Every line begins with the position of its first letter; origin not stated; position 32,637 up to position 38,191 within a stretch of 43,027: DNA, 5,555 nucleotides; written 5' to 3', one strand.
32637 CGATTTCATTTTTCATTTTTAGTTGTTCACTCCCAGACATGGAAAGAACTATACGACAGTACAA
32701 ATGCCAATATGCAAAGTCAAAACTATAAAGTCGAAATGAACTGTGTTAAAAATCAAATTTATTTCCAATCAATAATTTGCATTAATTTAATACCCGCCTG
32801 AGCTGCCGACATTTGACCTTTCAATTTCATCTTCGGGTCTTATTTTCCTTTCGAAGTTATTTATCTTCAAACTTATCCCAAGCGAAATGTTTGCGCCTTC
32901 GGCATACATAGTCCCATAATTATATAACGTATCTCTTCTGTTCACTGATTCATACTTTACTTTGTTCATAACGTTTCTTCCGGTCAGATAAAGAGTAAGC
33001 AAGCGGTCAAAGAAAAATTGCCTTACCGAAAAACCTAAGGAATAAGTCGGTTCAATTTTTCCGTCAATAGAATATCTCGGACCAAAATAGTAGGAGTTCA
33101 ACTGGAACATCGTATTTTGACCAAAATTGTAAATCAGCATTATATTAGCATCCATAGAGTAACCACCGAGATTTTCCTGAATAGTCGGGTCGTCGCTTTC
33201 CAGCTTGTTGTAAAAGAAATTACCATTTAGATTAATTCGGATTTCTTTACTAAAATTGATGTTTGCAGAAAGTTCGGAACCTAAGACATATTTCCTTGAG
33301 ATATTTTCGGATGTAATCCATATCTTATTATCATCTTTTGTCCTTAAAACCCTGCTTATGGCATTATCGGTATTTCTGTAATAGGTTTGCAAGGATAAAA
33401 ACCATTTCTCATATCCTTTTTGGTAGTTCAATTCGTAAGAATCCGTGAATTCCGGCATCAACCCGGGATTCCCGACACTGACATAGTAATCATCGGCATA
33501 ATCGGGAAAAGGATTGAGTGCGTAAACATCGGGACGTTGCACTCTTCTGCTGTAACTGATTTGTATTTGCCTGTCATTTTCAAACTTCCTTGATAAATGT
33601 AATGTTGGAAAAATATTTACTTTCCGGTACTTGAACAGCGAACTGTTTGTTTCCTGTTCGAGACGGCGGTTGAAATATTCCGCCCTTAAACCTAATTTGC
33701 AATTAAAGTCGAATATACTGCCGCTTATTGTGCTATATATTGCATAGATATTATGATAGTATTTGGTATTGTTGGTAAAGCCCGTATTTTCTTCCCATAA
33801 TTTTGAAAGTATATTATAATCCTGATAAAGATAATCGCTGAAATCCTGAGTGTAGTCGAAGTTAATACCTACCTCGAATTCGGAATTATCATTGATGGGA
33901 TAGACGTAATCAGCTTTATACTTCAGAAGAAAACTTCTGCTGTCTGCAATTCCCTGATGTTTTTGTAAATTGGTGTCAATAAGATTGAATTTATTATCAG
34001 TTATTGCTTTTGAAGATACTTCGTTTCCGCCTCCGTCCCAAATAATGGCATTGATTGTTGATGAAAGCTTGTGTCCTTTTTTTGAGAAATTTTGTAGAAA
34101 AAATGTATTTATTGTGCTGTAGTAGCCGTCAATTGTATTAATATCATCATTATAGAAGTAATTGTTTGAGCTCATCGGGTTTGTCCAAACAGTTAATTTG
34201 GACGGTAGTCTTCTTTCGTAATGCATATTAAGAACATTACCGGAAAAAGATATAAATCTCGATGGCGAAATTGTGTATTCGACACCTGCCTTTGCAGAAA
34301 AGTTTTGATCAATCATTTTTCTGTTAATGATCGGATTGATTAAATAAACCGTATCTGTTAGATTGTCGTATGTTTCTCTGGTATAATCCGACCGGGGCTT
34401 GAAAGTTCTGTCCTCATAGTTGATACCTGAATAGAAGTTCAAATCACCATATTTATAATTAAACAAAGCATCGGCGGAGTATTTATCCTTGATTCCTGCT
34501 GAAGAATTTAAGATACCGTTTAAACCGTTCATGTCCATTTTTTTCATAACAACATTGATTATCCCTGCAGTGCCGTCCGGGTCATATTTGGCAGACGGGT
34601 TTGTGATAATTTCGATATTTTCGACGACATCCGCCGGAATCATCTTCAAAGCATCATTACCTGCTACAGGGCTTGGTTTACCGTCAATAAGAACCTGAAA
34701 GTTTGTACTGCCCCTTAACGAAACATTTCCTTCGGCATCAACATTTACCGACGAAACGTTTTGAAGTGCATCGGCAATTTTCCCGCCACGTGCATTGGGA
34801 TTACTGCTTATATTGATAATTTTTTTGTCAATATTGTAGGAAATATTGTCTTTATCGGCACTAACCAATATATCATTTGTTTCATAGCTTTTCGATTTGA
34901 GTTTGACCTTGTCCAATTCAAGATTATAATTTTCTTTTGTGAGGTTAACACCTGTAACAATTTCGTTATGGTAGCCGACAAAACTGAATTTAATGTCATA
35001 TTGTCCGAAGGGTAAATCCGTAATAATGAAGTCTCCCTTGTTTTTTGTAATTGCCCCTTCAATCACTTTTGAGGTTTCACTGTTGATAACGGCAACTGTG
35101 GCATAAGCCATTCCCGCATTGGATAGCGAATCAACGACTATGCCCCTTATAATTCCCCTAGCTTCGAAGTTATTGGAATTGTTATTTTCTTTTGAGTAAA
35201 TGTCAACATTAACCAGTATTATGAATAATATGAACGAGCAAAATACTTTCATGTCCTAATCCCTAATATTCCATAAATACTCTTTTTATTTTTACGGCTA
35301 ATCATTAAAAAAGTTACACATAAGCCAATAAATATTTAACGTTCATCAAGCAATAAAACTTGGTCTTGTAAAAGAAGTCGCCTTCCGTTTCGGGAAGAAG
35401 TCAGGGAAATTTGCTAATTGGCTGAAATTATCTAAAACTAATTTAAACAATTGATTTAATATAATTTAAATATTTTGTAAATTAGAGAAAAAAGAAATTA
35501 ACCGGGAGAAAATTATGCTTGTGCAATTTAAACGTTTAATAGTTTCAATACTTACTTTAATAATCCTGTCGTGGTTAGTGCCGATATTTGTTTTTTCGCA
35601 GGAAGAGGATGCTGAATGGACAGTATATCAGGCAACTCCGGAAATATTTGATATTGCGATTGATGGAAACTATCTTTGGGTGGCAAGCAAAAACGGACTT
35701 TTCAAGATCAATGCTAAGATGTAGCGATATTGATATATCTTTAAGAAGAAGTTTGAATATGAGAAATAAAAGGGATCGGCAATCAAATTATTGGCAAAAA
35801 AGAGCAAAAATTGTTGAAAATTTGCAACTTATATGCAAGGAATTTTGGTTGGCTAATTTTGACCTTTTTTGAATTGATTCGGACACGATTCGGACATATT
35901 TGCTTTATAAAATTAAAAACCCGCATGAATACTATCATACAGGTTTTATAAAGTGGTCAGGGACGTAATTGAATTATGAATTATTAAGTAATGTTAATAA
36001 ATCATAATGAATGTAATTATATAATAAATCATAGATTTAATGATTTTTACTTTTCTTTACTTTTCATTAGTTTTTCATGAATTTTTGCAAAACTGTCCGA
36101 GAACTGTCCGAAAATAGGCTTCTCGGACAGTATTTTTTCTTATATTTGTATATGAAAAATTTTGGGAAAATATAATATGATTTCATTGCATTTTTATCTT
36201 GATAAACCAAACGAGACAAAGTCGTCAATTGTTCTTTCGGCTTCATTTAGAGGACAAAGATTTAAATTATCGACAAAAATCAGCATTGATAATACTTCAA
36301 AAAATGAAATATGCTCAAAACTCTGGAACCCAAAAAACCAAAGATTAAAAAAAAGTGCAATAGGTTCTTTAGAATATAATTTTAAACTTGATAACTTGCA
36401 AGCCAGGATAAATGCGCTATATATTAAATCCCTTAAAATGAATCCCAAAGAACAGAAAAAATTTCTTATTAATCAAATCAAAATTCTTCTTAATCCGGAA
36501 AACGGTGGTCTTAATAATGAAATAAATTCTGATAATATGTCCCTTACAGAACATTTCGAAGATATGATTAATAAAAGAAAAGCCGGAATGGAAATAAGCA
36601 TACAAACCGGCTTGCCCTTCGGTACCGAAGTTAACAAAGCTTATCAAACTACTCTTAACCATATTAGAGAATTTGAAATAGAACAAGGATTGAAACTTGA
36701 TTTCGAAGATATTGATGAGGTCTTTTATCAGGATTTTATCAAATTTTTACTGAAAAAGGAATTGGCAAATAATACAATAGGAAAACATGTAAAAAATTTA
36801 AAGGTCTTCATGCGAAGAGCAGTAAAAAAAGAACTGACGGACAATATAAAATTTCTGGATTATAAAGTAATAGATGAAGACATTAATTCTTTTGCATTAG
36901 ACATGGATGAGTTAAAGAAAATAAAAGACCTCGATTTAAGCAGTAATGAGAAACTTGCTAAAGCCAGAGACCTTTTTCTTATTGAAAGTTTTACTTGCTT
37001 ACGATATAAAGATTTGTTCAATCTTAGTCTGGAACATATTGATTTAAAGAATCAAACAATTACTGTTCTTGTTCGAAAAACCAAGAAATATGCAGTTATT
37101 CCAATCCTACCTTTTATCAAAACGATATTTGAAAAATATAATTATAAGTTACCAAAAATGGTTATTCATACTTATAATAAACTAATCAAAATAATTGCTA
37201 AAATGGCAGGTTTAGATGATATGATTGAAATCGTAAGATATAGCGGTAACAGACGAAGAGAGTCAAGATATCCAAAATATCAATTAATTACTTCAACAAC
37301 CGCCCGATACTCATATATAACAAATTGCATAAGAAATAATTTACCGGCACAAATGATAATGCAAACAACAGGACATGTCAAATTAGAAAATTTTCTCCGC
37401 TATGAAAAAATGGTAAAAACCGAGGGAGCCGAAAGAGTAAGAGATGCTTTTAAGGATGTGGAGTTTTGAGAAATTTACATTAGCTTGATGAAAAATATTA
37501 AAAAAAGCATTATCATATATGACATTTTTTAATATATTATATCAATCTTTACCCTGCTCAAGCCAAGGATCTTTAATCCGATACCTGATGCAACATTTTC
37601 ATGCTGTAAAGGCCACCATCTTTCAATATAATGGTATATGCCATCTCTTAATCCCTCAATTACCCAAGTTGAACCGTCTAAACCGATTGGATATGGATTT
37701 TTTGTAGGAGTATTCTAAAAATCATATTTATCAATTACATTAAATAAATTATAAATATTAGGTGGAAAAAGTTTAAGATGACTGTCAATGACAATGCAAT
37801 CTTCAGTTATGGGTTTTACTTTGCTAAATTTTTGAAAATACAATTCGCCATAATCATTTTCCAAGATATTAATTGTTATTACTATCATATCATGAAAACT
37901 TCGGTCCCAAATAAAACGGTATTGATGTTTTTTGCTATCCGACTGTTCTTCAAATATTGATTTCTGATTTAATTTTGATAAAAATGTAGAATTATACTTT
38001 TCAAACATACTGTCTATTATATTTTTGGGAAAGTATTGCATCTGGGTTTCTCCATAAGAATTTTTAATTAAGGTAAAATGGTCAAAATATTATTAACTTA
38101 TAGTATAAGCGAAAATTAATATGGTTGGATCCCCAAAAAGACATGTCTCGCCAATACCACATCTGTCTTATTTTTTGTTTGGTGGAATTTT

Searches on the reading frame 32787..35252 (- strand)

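Call 42: search_protein_families(library=pfam, max_evalue=0.0001, proteins=[window:32787-35252:-])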
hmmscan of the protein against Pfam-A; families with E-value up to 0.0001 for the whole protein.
window:32787-35252:- (821 aa): 5 families
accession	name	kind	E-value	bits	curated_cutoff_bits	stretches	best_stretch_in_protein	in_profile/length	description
PF14905.12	OMP_b-brl_3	-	1.1e-79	268.8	27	1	388-793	2-406/408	Outer membrane protein beta-barrel family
PF13620.12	CarboxypepD_reg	-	3.6e-13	50.1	32.3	1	35-107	2-72/82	Carboxypeptidase regulatory-like domain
PF13715.12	CarbopepD_reg_2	-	1.8e-09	38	32.2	1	35-123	1-81/88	CarboxypepD_reg-like domain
PF07715.20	Plug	-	2.1e-09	38.3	23.9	1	157-231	23-107/107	TonB-dependent Receptor Plug Domain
PF00593.30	TonB_dep_Rec_b-barrel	-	6.2e-09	36.6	27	1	353-761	21-436/436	TonB dependent receptor-like, beta-barrel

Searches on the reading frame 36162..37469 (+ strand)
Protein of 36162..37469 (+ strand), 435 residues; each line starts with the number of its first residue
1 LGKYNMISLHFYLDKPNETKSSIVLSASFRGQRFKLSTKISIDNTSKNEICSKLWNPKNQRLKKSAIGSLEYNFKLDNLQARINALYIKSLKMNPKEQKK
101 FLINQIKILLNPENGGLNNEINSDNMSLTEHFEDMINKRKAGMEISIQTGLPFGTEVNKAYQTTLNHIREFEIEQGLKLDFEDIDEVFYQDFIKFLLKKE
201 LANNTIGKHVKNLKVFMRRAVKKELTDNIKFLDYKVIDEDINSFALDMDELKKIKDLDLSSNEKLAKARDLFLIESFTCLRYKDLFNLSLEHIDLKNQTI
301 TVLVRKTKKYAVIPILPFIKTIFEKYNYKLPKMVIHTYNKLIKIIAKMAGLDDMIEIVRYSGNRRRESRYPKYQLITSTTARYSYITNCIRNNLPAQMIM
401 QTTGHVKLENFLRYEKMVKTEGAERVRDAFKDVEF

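Call 5: search_protein_families(library=pfam, max_evalue=0.1, proteins=[window:36162-37469:+])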
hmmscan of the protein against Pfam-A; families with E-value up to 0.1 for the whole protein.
window:36162-37469:+ (435 aa): 2 families
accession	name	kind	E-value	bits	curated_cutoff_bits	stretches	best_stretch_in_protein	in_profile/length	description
PF13102.12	Phage_int_SAM_5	-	1.6e-14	54.5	22.3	1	159-234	23-96/98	Phage integrase SAM-like domain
PF00589.27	Phage_integrase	-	1.4e-06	28.6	27.1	1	248-415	5-166/172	Phage integrase family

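Call 6: search_protein_families(library=padloc, max_evalue=0.1, proteins=[window:36162-37469:+])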
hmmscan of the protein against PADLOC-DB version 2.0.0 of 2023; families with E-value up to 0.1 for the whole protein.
window:36162-37469:+ (435 aa): 0 families

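Call 7: search_protein_families(library=ncbifam, max_evalue=0.1, proteins=[window:36162-37469:+])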
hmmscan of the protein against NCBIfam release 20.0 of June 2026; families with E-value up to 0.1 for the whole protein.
window:36162-37469:+ (435 aa): 6 families
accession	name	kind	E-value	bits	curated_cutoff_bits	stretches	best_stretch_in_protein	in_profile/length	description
TIGR02224.1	recomb_XerC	equivalog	3.7e-12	46.2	335.15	1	158-415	18-275/295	tyrosine recombinase XerC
TIGR02225.1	recomb_XerD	equivalog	3.3e-06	26.6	329.6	1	159-334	19-191/290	site-specific tyrosine recombinase XerD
NF040815.2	recomb_XerA_Arch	equivalog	1.3e-05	24.9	220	1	159-419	18-256/263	site-specific tyrosine recombinase/integron integrase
NF001399.0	PRK00283.1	subfamily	0.00025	20.4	279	1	158-329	27-196/300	tyrosine recombinase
NF002331.0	PRK01287.1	subfamily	0.0076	15.2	371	1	200-337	94-234/365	site-specific tyrosine recombinase XerC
TIGR01593.1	holin_tox_secr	subfamily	0.013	15.5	40.2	1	299-358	48-109/128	toxin secretion/phage lysis holin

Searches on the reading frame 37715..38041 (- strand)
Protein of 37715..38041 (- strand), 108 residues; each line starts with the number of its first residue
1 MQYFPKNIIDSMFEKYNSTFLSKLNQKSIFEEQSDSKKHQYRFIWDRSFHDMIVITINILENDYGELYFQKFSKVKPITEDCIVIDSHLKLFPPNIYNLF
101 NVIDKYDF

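Call 5: search_protein_families(library=pfam, max_evalue=0.1, proteins=[window:37715-38041:-])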
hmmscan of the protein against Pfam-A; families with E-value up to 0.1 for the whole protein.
window:37715-38041:- (108 aa): 0 families

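Call 6: search_protein_families(library=padloc, max_evalue=0.1, proteins=[window:37715-38041:-])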
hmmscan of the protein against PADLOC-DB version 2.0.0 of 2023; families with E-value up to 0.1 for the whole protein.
window:37715-38041:- (108 aa): 0 families

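Call 7: search_protein_families(library=ncbifam, max_evalue=0.1, proteins=[window:37715-38041:-])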
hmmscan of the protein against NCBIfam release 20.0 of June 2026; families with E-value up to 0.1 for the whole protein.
window:37715-38041:- (108 aa): 1 family
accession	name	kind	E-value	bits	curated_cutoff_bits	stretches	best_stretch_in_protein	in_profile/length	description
NF033642.1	stress_AzuC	equivalog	0.044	13.4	30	1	6-20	3-17/26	stress response protein AzuC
